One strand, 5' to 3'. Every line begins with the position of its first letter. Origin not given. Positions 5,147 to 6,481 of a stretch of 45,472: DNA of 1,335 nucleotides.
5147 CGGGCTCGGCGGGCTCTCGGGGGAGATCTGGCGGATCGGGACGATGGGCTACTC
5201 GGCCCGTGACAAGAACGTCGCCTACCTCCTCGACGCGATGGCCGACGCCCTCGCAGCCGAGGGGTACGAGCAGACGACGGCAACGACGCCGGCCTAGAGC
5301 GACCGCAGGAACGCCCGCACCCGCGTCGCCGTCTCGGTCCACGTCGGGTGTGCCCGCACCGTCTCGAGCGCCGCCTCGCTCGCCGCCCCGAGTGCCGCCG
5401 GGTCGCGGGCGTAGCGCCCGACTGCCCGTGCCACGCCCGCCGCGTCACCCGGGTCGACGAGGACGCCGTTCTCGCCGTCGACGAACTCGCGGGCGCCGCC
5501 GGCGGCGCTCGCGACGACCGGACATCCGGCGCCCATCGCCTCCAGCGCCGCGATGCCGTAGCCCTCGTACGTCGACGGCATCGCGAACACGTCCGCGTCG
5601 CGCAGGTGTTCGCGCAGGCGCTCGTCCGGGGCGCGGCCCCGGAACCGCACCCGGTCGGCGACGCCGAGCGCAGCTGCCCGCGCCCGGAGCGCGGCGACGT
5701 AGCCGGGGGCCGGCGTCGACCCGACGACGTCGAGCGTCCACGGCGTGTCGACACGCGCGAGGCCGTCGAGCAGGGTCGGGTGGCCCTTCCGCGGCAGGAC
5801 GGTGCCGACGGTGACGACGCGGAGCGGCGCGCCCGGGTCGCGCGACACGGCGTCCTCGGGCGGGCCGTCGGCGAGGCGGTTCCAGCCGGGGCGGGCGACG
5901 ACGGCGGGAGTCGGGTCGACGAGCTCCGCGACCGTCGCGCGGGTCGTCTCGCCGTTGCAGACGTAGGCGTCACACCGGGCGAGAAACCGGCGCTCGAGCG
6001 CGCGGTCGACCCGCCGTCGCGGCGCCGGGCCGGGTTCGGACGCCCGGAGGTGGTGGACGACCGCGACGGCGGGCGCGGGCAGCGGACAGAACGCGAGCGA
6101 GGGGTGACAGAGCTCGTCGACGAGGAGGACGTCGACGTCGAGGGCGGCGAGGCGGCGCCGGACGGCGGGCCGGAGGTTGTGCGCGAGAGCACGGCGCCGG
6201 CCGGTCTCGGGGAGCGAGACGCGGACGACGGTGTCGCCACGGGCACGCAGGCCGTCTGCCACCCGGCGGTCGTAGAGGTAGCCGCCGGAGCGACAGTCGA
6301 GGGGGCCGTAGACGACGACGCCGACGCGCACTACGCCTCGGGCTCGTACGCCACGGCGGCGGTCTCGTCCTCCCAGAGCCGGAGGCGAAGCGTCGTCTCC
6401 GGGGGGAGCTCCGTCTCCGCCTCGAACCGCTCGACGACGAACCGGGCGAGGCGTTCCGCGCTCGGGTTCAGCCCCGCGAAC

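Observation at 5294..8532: Four tightly overlapped genes: GTP cyclohydrolase III, Zn-less MDR dehydrogenase, Cys-less PTPS-fold protein and GT4 glycosyltransferase; candidate undescribed pterin or pyrimidine-glycoside pathway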

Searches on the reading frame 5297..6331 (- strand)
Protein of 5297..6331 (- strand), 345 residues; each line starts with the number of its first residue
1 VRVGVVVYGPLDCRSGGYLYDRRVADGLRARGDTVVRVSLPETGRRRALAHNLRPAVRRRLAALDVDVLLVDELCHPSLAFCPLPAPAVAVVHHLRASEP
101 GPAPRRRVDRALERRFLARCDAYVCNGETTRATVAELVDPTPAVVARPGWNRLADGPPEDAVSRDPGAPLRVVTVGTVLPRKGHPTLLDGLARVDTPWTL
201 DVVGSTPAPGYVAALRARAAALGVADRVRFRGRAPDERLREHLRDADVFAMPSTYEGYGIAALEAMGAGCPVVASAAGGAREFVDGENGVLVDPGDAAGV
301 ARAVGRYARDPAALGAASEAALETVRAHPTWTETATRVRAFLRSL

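Call 7: search_protein_families(library=pfam, proteins=[window:5297-6331:-], max_evalue=0.01)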
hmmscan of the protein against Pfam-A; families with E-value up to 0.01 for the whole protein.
seq(345 aa): 6 families
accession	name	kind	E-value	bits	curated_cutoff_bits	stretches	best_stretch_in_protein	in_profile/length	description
PF13692.12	Glyco_trans_1_4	-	1.7e-32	113.1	27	1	171-309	3-141/142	Glycosyl transferases group 1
PF00534.26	Glycos_transf_1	-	3.2e-30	105.3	26.4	1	167-316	13-164/172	Glycosyl transferases group 1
PF20706.3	GT4-conflict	-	1.2e-17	64.5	26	1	99-337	127-384/385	Family 4 Glycosyltransferase in conflict systems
PF13439.12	Glyco_transf_4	-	5.9e-11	43.1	28.5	1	24-149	37-165/170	Glycosyltransferase Family 4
PF13524.12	Glyco_trans_1_2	-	2e-08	34.8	25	1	200-337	17-141/144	Glycosyl transferase-like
PF13579.12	Glyco_trans_4_4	-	4.4e-05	24.3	29.7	1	25-148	32-157/158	Glycosyl transferase 4-like domain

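Call 8: search_protein_families(library=ncbifam, proteins=[window:5297-6331:-], max_evalue=0.01)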
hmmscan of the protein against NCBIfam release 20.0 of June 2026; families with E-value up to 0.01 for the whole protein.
seq(345 aa): 37 families (the best 25 are shown)
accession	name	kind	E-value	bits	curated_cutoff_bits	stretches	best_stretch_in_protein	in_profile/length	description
NF041876.1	EPS_EpsE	equivalog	6.7e-32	111.2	400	1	159-335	204-386/389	exopolysaccharide biosynthesis GT4 family glycosyltransferase EpsE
TIGR03449.1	mycothiol_MshA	equivalog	3.1e-22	79.1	462.5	1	111-340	156-398/406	D-inositol-3-phosphate glycosyltransferase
TIGR04047.1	MSMEG_0565_glyc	hypoth_equivalog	3.2e-22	79.2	259.85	1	113-338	132-367/373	MSMEG_0565 family glycosyltransferase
TIGR03088.1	stp2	hypoth_equivalog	4.5e-19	68.7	409.05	1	174-337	199-365/374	TIGR03088 family PEP-CTERM/XrtA system glycosyltransferase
TIGR03999.1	thiol_BshA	equivalog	3.4e-17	62.4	273.7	1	213-327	242-355/375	N-acetyl-alpha-D-glucosaminyl L-malate synthase BshA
TIGR02149.1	glgA_Coryne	subfamily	3.7e-16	59.2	302.4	1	171-338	206-383/391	glycogen synthase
TIGR04063.1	stp3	hypoth_equivalog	5.1e-16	58.6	442.05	1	105-340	143-390/397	TIGR04063 family PEP-CTERM/XrtA system glycosyltransferase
NF046085.1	XrtY_assoc_Gly1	equivalog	2.5e-14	52.9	400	1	108-328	150-367/387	XrtY-associated glycosyltransferase XYAG1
NF053787.1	GlcN_PG_synth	equivalog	2.8e-13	49.5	480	1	234-337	250-351/361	N-acetylglucosaminyl phosphatidylglycerol synthase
NF007396.0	PRK09922.1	equivalog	9.1e-13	47.8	385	1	186-307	201-323/361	lipopolysaccharide 1,6-galactosyltransferase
NF047684.1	TeichurnBiosyTuaC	equivalog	4.4e-12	45.6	550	1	172-335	222-379/391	teichuronic acid biosynthesis protein TuaC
NF041879.1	EPS_EpsH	equivalog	6.1e-11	41.7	800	1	167-343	235-414/431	exopolysaccharide biosynthesis glycosyltransferase EpsH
TIGR02472.1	sucr_P_syn_N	equivalog_domain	9.8e-11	41.1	576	1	244-342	339-435/439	sucrose-phosphate synthase, putative, glycosyltransferase domain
TIGR02470.1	sucr_synth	equivalog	4.2e-10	38.4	810.4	1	247-338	645-741/784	sucrose synthase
NF038255.1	exopoly_VpsD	equivalog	1.6e-09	37.1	300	1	119-278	156-315/381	VpsD family glycosyltransferase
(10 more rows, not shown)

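Call 49: search_solved_structures(query=window:5297-6331:-, max_evalue=0.001)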
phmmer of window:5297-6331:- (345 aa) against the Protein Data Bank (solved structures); distinct sequences matched with E-value up to 0.001: 63 (the best 60 are shown).
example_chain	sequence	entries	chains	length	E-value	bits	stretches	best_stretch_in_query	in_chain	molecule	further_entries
6kih_A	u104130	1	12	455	2.6e-19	72.8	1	166-341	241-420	Tll1590 protein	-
3c4q_A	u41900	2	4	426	1.6e-14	57.1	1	101-339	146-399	Predicted glycosyltransferases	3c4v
3c48_A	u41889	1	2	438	1.7e-14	57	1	101-339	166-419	Predicted glycosyltransferases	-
7qsg_A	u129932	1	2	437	1.1e-13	54.3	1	171-318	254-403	D-inositol 3-phosphate glycosyltransferase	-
3oka_A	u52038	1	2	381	9.6e-12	48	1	176-338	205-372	GDP-mannose-dependent alpha-(1-6)-phosphatidylinositol monomannoside mannosyltransferase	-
3okc_A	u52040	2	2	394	1.1e-11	47.8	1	176-339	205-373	GDP-mannose-dependent alpha-(1-6)-phosphatidylinositol monomannoside mannosyltransferase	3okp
2r60_A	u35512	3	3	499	1.4e-11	47.4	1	246-336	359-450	Glycosyl transferase, group 1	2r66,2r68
4xso_B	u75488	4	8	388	2.3e-11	46.7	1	178-312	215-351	Alr3699 protein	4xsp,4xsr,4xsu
4zj8_A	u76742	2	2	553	2.9e-09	39.8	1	237-304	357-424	human OX1R fusion protein to P.abysii glycogen synthase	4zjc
6v9s_A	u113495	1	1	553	2.9e-09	39.8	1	237-304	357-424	Orexin receptor type 1,GlgA glycogen synthase chimera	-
5i45_A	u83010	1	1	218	3.3e-09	39.6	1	196-303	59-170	Glycosyl transferases group 1 family protein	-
6tvp_A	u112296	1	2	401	4.2e-09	39.3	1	107-314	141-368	Alpha-maltose-1-phosphate synthase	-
9m88_C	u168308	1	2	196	4.4e-09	39.2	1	237-304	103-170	Glycogen synthase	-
2bfw_A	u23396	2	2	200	4.6e-09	39.1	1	237-304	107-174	GLGA GLYCOGEN SYNTHASE | PGS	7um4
4s0v_A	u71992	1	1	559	6.2e-09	38.7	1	237-304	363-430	Human Orexin receptor type 2 fusion protein to P. abysii Glycogen Synthase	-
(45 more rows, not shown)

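Call 105: search_protein_families(library=padloc, proteins=[window:5297-6331:-], max_evalue=0.001)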
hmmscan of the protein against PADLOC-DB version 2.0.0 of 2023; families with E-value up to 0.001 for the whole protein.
window:5297-6331:- (345 aa): 0 families
